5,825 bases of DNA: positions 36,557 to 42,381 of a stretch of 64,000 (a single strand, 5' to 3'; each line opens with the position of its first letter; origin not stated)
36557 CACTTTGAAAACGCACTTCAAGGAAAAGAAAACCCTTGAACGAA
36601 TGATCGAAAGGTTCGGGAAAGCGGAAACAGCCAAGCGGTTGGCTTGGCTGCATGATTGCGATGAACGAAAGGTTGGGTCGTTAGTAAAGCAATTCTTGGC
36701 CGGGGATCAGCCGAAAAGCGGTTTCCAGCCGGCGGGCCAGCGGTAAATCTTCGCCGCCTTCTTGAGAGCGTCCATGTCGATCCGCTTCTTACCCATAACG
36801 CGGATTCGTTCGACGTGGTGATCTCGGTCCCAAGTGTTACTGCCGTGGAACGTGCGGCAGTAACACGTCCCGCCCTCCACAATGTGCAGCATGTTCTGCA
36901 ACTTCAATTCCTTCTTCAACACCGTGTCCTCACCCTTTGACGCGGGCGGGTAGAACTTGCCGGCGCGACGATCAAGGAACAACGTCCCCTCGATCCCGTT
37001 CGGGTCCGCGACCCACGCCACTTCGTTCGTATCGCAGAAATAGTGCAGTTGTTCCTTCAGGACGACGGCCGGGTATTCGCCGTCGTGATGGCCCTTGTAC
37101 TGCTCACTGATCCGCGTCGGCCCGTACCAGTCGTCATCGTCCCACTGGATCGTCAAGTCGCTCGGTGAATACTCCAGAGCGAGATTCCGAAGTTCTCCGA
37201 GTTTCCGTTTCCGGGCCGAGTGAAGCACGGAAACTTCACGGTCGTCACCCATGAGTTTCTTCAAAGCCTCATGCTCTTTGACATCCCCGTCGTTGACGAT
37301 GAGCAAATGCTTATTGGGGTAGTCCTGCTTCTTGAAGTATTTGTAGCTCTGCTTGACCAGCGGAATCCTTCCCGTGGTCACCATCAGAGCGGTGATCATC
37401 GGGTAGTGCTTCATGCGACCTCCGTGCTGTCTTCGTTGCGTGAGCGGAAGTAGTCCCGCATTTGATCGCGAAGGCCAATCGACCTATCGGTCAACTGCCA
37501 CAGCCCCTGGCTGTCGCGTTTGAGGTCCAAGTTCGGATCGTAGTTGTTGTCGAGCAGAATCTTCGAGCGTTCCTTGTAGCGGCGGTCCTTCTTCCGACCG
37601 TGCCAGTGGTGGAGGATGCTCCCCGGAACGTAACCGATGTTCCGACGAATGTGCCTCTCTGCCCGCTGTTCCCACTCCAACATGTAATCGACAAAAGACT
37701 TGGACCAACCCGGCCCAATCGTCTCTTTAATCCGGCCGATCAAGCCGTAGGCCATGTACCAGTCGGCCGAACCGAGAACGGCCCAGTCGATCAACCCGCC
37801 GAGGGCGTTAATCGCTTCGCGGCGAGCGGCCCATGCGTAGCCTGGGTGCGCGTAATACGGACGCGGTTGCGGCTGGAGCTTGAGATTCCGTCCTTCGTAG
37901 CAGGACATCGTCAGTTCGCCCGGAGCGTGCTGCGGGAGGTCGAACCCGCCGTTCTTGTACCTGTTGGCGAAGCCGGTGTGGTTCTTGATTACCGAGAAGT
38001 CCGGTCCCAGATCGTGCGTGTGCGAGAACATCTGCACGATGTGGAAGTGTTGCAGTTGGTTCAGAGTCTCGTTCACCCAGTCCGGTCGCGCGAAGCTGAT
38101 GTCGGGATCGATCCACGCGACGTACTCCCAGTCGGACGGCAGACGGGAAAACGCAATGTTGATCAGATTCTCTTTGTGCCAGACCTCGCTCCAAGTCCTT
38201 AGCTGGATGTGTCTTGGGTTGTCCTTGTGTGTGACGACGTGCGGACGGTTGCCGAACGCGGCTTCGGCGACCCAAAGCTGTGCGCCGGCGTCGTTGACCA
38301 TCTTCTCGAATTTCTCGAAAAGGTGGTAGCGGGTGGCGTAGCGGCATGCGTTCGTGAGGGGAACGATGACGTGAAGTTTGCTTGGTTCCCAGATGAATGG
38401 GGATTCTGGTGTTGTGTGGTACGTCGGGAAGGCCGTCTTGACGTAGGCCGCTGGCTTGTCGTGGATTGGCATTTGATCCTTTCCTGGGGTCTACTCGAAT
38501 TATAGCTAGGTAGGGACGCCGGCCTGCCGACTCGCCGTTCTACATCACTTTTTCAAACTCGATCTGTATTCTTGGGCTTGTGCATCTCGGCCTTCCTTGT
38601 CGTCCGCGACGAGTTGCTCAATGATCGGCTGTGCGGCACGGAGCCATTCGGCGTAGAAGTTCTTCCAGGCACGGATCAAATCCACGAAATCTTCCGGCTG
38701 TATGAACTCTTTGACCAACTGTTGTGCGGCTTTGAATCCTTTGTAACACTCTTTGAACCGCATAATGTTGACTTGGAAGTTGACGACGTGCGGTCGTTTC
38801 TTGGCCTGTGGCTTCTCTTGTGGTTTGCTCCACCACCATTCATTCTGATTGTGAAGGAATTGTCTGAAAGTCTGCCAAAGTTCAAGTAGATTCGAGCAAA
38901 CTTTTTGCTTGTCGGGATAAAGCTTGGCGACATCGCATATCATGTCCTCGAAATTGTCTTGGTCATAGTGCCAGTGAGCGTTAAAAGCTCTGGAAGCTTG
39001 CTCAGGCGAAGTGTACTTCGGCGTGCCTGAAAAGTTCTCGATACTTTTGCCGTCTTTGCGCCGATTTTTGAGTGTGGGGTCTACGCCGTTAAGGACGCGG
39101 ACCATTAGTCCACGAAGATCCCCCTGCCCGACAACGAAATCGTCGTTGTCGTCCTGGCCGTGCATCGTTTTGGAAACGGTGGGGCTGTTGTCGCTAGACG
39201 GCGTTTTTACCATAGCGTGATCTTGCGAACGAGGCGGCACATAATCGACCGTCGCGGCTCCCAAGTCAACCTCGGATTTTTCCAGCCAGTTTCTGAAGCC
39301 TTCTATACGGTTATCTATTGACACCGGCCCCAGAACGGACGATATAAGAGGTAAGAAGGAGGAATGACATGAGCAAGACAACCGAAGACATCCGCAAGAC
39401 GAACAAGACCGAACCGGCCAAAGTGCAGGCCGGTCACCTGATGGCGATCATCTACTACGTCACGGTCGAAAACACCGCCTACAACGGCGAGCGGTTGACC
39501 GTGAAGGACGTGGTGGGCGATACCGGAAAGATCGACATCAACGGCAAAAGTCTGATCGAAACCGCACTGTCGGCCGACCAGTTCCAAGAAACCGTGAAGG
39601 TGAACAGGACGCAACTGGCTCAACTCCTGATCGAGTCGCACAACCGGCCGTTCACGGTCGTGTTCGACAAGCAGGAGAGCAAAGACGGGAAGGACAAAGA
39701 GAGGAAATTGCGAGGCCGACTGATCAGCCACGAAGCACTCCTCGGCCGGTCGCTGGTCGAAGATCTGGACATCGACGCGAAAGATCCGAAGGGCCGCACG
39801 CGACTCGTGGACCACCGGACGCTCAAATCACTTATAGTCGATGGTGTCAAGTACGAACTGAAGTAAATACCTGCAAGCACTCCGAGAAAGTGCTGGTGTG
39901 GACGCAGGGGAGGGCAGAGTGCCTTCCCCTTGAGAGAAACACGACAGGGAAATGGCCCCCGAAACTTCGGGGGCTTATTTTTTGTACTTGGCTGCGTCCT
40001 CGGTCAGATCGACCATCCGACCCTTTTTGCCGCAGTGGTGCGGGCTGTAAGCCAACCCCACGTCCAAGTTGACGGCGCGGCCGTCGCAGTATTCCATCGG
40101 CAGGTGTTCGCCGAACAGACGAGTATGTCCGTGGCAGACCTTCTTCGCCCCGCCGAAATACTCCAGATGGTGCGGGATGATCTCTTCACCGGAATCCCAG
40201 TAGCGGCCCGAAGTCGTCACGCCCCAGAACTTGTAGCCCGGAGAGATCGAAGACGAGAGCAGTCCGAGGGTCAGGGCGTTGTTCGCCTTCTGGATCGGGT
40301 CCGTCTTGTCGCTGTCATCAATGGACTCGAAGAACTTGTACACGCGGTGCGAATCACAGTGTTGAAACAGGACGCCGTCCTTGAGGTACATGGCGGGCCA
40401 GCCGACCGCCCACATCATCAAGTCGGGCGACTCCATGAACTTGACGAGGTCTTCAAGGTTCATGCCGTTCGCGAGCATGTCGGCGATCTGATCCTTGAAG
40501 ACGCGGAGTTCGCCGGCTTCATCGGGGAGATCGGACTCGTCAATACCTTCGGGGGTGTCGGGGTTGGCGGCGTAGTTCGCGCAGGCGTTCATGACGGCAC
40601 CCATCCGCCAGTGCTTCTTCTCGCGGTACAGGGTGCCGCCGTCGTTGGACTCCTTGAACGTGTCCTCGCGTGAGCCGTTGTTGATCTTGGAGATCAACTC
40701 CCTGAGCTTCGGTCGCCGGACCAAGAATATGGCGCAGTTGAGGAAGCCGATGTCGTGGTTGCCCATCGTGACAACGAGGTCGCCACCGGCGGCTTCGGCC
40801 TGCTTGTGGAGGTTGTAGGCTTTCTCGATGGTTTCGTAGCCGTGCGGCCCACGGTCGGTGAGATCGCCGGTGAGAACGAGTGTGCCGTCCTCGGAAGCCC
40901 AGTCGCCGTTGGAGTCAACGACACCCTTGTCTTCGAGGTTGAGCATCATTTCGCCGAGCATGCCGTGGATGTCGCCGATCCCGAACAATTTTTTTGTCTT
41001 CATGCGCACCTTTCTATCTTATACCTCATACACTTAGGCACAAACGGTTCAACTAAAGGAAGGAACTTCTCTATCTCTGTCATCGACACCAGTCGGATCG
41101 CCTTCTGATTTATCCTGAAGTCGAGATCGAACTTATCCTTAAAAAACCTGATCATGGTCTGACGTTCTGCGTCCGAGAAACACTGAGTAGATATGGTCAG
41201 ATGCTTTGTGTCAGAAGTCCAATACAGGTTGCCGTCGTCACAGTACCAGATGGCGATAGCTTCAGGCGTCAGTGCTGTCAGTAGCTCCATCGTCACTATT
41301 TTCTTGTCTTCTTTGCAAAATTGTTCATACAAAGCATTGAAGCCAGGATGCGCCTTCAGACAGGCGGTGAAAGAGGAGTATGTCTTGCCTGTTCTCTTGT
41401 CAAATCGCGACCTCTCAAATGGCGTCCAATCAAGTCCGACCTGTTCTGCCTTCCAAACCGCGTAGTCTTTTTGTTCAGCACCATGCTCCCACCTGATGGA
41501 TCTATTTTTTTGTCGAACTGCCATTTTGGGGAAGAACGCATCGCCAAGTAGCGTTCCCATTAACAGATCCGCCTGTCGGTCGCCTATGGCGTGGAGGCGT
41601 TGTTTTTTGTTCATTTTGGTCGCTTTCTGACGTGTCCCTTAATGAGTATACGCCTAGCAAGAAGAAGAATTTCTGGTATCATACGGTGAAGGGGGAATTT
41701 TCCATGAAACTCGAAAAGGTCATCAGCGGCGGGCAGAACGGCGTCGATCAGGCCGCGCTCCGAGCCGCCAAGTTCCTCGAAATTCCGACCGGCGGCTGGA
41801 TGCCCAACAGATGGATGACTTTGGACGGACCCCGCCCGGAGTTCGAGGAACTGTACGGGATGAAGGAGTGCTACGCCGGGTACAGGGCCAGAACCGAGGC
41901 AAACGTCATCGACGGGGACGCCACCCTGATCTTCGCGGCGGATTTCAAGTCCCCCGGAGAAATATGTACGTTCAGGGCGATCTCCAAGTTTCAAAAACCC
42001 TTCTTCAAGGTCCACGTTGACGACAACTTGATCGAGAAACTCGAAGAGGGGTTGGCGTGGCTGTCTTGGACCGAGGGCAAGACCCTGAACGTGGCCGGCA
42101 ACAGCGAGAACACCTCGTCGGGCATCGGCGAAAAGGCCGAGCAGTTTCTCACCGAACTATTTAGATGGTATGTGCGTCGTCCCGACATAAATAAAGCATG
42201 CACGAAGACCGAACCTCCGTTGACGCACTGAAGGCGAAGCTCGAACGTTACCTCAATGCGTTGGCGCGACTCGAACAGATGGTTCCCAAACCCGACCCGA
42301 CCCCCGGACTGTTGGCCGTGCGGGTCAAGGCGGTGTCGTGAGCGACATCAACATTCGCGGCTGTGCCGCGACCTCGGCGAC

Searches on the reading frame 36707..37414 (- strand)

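Call 39: search_protein_families(library=pfam, proteins=[window:36707-37414:-], max_evalue=0.01)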
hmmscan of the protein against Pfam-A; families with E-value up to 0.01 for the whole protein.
window:36707-37414:- (235 aa): 1 family
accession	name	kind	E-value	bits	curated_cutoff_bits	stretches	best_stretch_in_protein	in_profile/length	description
PF00535.33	Glycos_transf_2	-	5.8e-12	46.3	23.3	1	10-119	3-113/168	Glycosyl transferase family 2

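Call 67: search_protein_families(library=ncbifam, proteins=[window:36707-37414:-], max_evalue=0.01)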
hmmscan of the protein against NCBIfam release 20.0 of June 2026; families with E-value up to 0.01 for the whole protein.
window:36707-37414:- (235 aa): 6 families
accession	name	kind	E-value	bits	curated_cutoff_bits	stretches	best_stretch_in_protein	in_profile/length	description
NF007453.0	PRK10018.1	equivalog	4.2e-06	26.6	382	1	1-110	2-112/280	colanic acid biosynthesis glycosyltransferase WcaA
TIGR04017.1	WcaA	equivalog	7.4e-06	25.8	495.75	1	2-111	2-112/279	colanic acid biosynthesis glycosyltransferase WcaA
TIGR03937.1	PgaC_IcaA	equivalog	0.00046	19.3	422.3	1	2-93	42-134/407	poly-beta-1,6-N-acetyl-D-glucosamine synthase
NF050050.1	ProtGlycPglI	equivalog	0.0022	17.4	500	1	5-104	2-103/306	GalNAc(5)-diNAcBac-PP-undecaprenol beta-1,3-glucosyltransferase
NF047683.1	TeichurnBiosyTuaG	equivalog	0.0034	17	400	1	7-107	8-109/252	teichuronic acid biosynthesis protein TuaG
NF041394.1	GtaseAglG_Halo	equivalog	0.0051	16.1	440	1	27-104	25-102/304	glucosyl-dolichyl phosphate glucuronosyltransferase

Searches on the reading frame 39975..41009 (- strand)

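Call 40: search_protein_families(library=pfam, proteins=[window:39975-41009:-], max_evalue=0.01)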
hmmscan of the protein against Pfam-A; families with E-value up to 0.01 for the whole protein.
window:39975-41009:- (344 aa): 1 family
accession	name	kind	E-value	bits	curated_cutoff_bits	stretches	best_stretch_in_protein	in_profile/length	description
PF00149.33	Metallophos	-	4.2e-07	31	21.5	1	10-99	5-83/191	Calcineurin-like phosphoesterase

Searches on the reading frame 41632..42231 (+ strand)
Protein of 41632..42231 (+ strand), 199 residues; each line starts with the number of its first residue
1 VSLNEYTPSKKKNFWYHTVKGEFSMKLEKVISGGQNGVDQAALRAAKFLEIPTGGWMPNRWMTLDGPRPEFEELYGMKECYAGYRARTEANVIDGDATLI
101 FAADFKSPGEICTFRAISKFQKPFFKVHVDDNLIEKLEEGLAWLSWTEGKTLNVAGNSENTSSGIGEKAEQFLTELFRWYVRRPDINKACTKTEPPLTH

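Call 40: search_protein_families(library=pfam, proteins=[window:41632-42231:+], max_evalue=0.01)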
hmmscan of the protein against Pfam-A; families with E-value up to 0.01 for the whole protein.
window:41632-42231:+ (199 aa): 1 family
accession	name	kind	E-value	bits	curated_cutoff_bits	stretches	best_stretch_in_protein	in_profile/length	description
PF12694.12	cpYpsA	-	2.3e-30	105.7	26.2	1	30-176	1-144/145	Circularly permutated YpsA SLOG family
